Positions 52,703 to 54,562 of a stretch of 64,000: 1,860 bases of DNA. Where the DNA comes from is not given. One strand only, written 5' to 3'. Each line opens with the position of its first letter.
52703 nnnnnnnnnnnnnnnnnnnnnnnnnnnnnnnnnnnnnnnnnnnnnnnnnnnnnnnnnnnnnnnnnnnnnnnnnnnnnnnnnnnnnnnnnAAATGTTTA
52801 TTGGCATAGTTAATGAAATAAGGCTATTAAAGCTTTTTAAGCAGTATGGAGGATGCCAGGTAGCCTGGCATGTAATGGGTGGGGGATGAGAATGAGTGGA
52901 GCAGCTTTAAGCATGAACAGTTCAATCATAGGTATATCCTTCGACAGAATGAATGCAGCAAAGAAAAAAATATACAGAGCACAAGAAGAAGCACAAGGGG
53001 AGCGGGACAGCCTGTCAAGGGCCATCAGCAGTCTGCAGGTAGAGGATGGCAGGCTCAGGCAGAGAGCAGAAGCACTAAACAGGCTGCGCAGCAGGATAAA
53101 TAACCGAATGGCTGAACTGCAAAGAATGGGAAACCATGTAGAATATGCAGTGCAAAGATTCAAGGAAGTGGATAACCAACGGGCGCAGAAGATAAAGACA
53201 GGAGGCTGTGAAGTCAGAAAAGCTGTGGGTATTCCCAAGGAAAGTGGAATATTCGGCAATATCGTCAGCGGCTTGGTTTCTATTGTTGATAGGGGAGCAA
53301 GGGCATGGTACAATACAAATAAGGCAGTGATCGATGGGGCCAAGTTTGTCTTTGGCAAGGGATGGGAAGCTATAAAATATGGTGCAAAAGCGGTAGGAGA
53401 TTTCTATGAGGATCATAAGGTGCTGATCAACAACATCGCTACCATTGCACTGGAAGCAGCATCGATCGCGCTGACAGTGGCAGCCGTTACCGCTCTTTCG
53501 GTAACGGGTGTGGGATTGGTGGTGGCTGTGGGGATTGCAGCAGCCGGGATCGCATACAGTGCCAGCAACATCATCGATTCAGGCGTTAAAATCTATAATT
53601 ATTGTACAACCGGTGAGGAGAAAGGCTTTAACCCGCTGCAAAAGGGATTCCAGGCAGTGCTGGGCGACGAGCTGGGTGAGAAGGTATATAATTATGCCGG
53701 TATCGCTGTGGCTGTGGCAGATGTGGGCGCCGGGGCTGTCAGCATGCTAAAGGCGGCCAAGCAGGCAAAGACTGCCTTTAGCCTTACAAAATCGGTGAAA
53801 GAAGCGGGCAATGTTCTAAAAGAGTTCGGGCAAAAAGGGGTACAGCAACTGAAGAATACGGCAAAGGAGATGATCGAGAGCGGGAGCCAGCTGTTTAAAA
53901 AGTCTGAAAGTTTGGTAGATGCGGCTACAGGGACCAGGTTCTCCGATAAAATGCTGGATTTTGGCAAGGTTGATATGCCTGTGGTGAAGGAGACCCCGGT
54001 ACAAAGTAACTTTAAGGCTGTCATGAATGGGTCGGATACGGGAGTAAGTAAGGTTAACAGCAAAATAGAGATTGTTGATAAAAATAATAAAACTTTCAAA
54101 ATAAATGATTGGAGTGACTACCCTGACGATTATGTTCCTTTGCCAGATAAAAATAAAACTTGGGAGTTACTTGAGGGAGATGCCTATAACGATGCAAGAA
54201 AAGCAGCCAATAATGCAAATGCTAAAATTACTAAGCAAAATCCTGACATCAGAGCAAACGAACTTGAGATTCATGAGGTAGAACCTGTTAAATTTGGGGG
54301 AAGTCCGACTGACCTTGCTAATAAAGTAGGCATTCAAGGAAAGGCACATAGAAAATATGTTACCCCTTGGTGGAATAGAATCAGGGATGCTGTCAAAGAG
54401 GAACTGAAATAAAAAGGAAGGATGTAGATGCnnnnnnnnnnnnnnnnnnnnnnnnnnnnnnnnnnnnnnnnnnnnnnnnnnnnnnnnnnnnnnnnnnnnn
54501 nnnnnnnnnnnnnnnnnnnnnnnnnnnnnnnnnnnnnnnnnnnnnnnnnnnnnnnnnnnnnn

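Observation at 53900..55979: HNH-like nuclease toxin tip, orphan toxin cassette and a triple SUKH immunity array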

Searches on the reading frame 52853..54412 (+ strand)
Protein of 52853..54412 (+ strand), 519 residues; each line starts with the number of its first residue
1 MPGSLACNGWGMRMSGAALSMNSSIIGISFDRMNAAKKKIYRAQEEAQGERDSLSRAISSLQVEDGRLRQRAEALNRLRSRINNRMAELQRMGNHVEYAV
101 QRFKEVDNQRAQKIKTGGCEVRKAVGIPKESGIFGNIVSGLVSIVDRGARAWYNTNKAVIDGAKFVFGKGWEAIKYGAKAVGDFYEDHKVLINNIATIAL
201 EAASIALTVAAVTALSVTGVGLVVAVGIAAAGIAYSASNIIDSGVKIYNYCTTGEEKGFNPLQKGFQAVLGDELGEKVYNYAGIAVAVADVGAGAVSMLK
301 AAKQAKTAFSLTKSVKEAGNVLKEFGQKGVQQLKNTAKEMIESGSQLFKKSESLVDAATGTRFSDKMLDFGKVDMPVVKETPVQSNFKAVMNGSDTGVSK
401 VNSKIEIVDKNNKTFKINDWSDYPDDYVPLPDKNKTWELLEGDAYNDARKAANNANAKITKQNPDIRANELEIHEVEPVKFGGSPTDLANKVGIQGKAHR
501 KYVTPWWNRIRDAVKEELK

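Call 3: search_protein_families(library=pfam, max_evalue=0.1, proteins=[window:52853-54412:+])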
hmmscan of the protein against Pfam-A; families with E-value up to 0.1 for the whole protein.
window:52853-54412:+ (519 aa): 1 family
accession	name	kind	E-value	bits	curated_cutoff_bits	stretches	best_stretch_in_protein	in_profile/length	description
PF13168.11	Poxvirus_B22R_C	-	0.017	15.1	25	1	216-267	17-68/195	Poxvirus B22R protein C-terminal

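Call 9: search_protein_families(library=ncbifam, max_evalue=1, proteins=[window:52853-54412:+])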
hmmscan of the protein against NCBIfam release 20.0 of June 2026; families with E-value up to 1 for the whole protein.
window:52853-54412:+ (519 aa): 7 families
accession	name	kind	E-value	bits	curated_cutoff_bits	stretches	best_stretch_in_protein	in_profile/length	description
NF009344.0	PRK12705.1-1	equivalog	0.028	13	831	1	34-111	116-193/572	hypothetical protein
NF047408.1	SA0632_fam_LP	equivalog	0.032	13.9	70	0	49-90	22-63/68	SA0632 family lipoprotein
TIGR03319.1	RNase_Y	equivalog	0.23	9.9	454.35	1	33-124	53-141/514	ribonuclease Y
NF047368.1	collar_FlbB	equivalog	0.4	10.5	110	1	32-113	61-142/193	periplasmic-type flagellar collar protein FlbB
NF045487.1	ASRP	equivalog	0.52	8.8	300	1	39-109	321-391/593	archaea-specific SMC-related protein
NF047516.1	LA_3659_fam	equivalog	0.53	9.8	36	0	42-104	51-116/221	LA_3659 family protein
NF047514.1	SpiroCoCo_N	equivalog_domain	0.53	9.8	75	0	42-104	51-116/221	SpiroCoCo family coiled-coil protein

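Call 27: find_encoding_contigs(protein=window:52853-54412:+, flank=10000, max_places=6)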
Protein window:52853-54412:+ (519 aa): no gene with exactly this product is on record in the collection.

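Call 86: find_encoding_contigs(protein=window:52892-54412:+, flank=3000, max_places=6)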
Protein window:52892-54412:+ (506 aa): 5 contigs read that carry it; 1 place shown.
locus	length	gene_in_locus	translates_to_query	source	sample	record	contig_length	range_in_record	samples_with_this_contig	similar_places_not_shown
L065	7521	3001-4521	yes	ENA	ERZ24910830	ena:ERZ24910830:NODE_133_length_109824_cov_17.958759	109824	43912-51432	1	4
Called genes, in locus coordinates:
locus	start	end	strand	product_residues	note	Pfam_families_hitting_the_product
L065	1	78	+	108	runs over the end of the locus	-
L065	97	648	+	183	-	-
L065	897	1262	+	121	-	-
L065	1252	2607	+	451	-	-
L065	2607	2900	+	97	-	PF06013:WXG100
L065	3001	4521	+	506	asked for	-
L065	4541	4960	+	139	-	PF09346:SMI1_KNR4, PF14568:SUKH_6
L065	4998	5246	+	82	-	-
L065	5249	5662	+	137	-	PF14567:SUKH_5 (weak), PF09346:SMI1_KNR4, PF14568:SUKH_6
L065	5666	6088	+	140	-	PF09346:SMI1_KNR4, PF14568:SUKH_6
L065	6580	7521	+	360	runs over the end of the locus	-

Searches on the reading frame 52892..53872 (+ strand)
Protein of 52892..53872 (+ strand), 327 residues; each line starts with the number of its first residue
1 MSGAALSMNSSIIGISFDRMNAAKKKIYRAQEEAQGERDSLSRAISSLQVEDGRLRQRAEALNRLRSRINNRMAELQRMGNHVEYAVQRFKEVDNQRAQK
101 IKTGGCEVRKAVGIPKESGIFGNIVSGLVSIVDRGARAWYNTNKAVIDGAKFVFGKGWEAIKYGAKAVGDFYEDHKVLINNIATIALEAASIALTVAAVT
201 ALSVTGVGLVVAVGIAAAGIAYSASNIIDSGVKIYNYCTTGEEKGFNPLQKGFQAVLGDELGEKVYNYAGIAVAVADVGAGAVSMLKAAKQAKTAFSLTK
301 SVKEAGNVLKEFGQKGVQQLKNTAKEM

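Call 74: find_homologous_proteins(query=window:52892-53872:+, max_evalue=0.00001)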
Query window:52892-53872:+ (327 aa): 16 proteins with E <= 0.00001 among 8000 candidates.
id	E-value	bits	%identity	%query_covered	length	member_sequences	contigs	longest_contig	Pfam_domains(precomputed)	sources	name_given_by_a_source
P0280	4.9e-197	671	98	100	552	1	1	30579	-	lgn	-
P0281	1.6e-195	666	96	100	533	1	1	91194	-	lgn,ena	-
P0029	2.8e-195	665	96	100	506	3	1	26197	-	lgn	-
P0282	3.5e-122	426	66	98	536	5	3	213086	-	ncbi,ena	-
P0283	3.3e-119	416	63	100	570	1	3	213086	-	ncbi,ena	-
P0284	2.3e-77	278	50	96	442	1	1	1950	PF14436.12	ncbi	ncbi:MAG: EndoU domain-containing protein, partial [Candidatus Pelagibacter ubique]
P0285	2.0e-68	249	46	94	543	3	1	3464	-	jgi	-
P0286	3.5e-57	212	73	45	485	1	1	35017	-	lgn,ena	-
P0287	1.3e-55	207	74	45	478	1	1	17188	-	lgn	-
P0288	4.3e-55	205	72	45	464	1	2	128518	-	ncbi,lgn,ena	-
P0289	6.5e-41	159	61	40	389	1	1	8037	-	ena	-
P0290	3.5e-40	156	38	82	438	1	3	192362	-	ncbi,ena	-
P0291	1.1e-39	155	60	43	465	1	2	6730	PF13930.13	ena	-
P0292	2.8e-36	144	44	72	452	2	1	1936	PF01909.30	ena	-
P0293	1.6e-35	141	44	69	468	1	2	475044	PF14414.13,PF12639.14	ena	-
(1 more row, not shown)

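Call 76: find_encoding_contigs(protein=P0280, flank=6000, max_places=2)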
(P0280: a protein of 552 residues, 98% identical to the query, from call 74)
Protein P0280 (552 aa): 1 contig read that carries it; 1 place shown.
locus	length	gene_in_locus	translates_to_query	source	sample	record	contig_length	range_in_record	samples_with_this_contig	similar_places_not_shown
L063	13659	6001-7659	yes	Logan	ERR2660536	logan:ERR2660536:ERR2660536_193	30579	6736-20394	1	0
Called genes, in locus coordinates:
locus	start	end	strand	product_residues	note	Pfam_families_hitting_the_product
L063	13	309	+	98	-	PF06013:WXG100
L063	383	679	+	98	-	PF06013:WXG100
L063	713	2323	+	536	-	-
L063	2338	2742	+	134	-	PF27768:UCP033725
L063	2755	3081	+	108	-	-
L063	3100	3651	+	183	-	-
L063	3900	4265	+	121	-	-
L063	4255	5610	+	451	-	-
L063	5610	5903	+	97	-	PF06013:WXG100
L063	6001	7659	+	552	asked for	-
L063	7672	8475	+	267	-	PF15575:Imm49 (weak)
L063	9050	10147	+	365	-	-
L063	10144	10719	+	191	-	-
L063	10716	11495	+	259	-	-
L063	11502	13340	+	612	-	-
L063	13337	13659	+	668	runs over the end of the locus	-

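Call 77: find_encoding_contigs(protein=P0281, flank=6000, max_places=2)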
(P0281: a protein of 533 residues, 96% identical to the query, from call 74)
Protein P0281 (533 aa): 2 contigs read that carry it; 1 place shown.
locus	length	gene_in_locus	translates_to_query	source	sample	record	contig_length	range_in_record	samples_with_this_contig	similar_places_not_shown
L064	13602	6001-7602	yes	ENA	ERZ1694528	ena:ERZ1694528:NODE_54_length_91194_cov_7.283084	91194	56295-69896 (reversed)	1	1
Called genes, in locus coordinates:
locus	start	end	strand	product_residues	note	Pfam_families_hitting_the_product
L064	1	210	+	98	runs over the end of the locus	PF06013:WXG100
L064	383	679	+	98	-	PF06013:WXG100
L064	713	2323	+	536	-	-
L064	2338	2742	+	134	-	PF27768:UCP033725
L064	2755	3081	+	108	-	-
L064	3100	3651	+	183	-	-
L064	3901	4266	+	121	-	-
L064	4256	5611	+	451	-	-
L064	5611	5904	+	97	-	PF06013:WXG100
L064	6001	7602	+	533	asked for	-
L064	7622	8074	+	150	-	PF09346:SMI1_KNR4, PF14568:SUKH_6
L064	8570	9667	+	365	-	-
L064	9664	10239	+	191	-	-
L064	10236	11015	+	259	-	-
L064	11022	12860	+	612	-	-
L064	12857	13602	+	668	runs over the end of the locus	-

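Call 84: list_cluster_members(proteins=[P0282, P0029])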
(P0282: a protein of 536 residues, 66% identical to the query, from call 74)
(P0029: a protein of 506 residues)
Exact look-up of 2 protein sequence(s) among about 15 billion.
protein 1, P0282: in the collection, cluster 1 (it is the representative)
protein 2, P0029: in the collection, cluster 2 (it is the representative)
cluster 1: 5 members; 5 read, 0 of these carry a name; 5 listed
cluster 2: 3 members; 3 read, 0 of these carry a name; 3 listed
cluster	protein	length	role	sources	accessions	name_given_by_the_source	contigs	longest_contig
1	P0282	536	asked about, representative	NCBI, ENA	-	-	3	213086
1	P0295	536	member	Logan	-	-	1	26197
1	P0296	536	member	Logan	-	-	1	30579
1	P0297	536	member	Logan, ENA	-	-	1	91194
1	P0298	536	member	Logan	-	-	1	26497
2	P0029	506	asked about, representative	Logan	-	-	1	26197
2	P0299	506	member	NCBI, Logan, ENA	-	-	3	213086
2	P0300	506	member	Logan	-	-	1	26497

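Call 92: search_solved_structures(query=window:52892-53839:+, max_evalue=10)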
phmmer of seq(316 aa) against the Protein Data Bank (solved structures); distinct sequences matched with E-value up to 10: 0.
